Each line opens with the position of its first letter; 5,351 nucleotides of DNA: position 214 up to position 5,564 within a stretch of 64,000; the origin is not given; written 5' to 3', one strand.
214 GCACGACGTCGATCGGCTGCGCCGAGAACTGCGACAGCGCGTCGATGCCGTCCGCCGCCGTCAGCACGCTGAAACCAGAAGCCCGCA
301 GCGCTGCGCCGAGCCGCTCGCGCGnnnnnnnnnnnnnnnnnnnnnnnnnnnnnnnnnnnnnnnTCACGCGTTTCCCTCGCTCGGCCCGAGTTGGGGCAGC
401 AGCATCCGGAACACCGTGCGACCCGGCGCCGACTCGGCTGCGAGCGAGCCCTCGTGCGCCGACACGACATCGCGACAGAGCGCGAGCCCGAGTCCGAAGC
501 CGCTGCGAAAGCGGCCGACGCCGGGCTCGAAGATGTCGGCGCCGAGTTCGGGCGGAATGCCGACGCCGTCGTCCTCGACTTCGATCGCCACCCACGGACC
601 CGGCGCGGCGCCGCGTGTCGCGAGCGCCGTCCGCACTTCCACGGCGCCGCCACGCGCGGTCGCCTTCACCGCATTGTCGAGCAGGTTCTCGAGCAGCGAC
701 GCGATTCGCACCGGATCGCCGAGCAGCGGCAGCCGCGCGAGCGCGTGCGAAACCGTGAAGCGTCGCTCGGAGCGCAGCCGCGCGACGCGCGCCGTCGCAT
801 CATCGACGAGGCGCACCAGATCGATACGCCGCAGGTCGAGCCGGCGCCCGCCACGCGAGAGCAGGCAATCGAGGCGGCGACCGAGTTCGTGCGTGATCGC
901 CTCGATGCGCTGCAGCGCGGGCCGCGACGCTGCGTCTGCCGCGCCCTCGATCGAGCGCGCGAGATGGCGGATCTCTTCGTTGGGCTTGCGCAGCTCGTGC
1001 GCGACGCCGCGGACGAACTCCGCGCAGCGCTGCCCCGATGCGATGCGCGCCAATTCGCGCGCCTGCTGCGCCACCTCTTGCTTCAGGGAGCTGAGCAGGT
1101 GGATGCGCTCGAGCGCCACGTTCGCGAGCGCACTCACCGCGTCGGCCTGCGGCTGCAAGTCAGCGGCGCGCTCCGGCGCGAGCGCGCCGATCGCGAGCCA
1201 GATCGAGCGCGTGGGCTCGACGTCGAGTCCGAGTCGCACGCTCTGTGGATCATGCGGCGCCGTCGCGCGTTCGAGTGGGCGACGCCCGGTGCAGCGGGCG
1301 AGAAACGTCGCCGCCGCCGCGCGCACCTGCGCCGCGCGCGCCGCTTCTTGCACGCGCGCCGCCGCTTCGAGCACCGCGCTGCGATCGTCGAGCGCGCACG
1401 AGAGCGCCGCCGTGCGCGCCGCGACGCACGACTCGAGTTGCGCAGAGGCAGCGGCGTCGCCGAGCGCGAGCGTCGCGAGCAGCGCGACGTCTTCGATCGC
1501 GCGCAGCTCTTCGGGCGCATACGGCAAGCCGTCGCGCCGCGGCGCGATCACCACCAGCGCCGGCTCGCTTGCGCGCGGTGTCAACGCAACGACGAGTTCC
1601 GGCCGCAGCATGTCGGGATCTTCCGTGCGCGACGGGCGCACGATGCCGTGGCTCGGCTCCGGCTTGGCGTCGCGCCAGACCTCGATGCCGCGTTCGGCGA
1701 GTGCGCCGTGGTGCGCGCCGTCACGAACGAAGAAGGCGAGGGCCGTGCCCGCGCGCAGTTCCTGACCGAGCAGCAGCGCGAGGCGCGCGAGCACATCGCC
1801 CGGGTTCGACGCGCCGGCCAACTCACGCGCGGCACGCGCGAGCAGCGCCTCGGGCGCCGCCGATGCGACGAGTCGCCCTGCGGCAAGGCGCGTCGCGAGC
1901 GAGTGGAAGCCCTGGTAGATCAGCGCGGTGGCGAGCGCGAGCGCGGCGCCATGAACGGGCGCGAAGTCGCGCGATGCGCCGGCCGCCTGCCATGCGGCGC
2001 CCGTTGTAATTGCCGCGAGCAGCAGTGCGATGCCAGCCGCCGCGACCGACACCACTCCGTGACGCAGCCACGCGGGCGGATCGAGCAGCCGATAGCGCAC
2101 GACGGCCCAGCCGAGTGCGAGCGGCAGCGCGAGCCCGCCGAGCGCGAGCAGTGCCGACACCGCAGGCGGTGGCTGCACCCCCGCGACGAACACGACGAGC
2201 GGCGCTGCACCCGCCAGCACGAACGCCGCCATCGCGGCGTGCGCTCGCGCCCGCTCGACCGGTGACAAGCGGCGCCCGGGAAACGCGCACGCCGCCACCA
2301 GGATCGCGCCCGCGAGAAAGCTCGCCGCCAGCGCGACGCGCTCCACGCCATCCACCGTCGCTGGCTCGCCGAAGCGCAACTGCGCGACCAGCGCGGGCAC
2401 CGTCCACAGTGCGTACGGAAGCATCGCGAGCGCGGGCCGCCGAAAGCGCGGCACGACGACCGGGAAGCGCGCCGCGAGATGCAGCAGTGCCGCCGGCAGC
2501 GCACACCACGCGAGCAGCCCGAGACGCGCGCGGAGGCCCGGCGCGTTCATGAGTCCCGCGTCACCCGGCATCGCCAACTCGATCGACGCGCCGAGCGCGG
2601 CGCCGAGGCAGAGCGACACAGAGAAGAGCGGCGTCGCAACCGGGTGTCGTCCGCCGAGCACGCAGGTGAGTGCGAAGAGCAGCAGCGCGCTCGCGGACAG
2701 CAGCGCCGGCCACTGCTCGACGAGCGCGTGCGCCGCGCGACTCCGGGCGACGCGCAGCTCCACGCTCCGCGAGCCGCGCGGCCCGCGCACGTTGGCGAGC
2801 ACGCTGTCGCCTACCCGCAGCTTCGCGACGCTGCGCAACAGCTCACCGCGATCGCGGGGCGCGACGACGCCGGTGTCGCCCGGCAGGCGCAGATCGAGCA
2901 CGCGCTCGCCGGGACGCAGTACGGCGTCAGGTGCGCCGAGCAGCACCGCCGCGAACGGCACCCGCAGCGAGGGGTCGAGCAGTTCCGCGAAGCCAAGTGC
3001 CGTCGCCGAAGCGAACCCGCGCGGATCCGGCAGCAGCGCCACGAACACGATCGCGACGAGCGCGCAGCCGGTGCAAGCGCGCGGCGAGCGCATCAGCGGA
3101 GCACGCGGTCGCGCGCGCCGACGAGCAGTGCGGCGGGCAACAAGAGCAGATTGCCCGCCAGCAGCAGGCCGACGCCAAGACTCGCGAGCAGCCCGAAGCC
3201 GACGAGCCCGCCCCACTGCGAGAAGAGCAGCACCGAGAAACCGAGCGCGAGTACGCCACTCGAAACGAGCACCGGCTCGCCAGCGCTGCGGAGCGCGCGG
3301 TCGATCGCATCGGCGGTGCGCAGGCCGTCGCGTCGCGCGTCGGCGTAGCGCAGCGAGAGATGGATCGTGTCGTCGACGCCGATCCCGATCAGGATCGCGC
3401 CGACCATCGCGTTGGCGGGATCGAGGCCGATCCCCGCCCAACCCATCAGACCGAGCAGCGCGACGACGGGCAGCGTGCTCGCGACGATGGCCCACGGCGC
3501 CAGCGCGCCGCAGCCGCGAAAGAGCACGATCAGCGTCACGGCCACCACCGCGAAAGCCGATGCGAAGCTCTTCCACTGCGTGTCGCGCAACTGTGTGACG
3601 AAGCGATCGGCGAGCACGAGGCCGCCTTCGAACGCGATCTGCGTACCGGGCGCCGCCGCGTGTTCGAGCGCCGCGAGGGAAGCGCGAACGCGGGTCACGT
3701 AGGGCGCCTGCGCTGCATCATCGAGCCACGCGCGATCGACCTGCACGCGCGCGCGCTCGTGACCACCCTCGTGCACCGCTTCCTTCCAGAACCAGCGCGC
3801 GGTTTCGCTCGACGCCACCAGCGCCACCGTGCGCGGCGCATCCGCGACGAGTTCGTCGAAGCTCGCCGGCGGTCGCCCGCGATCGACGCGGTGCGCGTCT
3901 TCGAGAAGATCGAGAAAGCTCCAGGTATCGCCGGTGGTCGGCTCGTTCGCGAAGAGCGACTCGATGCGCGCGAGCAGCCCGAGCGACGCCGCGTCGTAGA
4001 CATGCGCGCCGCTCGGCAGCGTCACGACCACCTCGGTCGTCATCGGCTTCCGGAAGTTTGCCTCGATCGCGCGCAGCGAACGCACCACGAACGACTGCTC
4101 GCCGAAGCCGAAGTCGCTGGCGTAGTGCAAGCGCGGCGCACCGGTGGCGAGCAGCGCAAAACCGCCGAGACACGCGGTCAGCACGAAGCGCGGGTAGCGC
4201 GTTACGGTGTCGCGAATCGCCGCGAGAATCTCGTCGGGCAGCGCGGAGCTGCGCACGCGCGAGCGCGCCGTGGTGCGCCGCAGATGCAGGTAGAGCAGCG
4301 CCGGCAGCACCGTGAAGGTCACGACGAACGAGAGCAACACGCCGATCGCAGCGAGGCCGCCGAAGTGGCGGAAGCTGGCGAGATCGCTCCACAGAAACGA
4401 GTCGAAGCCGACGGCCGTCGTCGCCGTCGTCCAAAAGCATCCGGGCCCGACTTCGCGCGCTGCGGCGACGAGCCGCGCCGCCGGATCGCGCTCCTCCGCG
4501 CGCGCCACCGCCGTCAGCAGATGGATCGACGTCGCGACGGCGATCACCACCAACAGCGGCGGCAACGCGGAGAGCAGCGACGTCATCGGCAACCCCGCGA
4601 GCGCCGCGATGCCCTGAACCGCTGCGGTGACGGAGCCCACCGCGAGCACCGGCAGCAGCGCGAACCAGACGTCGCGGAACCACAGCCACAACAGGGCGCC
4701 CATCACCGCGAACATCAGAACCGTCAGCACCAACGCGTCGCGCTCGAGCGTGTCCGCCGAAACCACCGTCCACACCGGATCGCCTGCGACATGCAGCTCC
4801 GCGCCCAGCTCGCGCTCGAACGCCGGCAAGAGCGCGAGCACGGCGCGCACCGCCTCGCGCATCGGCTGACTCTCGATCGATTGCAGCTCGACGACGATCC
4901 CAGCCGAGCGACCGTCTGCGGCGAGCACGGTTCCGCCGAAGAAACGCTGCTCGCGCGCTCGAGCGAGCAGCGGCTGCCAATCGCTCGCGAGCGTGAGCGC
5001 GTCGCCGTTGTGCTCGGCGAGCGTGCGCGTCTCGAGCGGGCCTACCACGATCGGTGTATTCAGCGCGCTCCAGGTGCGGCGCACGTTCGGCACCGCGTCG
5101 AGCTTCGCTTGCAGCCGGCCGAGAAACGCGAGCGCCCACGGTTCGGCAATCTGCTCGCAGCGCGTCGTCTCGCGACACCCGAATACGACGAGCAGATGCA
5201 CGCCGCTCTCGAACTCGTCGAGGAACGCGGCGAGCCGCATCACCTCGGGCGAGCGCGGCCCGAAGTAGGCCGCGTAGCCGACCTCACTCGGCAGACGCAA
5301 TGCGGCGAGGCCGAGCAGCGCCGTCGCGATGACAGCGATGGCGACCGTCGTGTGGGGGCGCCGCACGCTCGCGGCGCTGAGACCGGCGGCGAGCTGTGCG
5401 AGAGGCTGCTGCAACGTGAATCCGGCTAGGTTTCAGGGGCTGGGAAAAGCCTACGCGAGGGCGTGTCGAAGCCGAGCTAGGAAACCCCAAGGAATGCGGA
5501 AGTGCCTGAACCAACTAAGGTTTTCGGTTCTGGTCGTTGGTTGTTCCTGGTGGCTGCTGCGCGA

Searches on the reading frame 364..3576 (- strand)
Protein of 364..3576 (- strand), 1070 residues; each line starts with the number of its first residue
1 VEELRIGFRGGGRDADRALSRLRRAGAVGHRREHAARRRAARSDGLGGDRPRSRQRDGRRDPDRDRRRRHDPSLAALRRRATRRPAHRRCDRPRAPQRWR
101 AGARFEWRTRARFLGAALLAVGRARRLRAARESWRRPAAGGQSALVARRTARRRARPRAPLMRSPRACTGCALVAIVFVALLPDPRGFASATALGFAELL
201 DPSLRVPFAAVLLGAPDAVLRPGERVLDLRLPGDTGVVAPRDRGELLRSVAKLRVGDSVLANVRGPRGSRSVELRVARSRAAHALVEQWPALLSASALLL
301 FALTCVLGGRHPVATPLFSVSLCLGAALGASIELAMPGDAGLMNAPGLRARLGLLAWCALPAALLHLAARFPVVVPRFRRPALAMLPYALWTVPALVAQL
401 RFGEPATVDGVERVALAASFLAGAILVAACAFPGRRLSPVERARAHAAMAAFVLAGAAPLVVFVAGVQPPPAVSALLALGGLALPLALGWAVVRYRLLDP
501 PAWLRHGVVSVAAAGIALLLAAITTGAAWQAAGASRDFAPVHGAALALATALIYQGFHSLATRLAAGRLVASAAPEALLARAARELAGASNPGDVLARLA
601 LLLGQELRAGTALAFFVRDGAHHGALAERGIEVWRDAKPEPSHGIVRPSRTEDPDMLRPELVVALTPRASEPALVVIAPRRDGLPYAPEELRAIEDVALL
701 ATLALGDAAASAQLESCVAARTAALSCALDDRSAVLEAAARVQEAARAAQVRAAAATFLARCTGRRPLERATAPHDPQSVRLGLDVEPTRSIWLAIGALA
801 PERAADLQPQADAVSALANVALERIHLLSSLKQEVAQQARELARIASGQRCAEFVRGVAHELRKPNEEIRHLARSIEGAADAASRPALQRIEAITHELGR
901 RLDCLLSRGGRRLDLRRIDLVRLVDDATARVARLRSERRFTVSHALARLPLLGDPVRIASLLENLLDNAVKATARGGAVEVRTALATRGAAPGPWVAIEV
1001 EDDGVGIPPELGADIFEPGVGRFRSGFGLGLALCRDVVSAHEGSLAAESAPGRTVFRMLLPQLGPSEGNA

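Call 60: search_protein_families(library=pfam, proteins=[window:364-3576:-], max_evalue=0.001)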
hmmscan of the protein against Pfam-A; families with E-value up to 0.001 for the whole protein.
window:364-3576:- (1070 aa): 1 family
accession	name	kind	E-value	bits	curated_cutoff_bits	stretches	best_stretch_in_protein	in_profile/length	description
PF02518.31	HATPase_c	-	5.6e-21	75.5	26.4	1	953-1062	1-109/111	Histidine kinase-, DNA gyrase B-, and HSP90-like ATPase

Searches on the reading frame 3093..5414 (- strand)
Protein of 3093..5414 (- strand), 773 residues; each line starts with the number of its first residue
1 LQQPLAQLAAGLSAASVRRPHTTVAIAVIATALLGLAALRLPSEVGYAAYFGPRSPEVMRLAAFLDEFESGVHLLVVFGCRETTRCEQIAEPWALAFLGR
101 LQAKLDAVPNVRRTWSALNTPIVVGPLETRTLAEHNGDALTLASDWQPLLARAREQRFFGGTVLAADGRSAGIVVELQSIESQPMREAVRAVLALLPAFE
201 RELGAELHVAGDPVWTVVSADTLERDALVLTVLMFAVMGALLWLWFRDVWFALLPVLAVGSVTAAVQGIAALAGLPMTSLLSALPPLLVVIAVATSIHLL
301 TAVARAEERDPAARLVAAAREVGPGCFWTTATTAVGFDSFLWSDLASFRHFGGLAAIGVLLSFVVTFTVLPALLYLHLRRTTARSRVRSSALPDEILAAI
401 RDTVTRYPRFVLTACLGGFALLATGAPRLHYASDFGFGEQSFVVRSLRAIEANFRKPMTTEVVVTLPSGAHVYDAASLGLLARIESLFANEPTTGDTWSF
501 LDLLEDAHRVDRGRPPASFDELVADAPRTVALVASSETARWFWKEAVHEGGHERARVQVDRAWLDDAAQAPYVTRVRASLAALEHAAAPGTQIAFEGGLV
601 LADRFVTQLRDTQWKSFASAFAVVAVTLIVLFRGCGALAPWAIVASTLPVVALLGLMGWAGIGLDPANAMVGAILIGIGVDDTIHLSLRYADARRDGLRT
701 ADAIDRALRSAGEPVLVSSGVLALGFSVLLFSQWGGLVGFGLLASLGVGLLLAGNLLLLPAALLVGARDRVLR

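Call 60: search_protein_families(library=pfam, proteins=[window:3093-5414:-], max_evalue=0.001)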
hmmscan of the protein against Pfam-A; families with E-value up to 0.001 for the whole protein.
window:3093-5414:- (773 aa): 4 families
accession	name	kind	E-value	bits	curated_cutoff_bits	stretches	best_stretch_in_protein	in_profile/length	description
PF03176.21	MMPL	-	1.6e-29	103.3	20.5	2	161-383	78-308/333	MMPL family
PF12349.14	Sterol-sensing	-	1.7e-13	51.2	22.3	1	251-385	8-143/153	Sterol-sensing domain of SREBP cleavage-activation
PF02460.24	Patched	-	6.5e-11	42.6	23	2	244-375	17-155/156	Patched SSD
PF02355.23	SecD_SecF_C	-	0.00015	21.7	20.5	1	604-713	24-133/189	Protein export membrane protein SecD/SecF, C-terminal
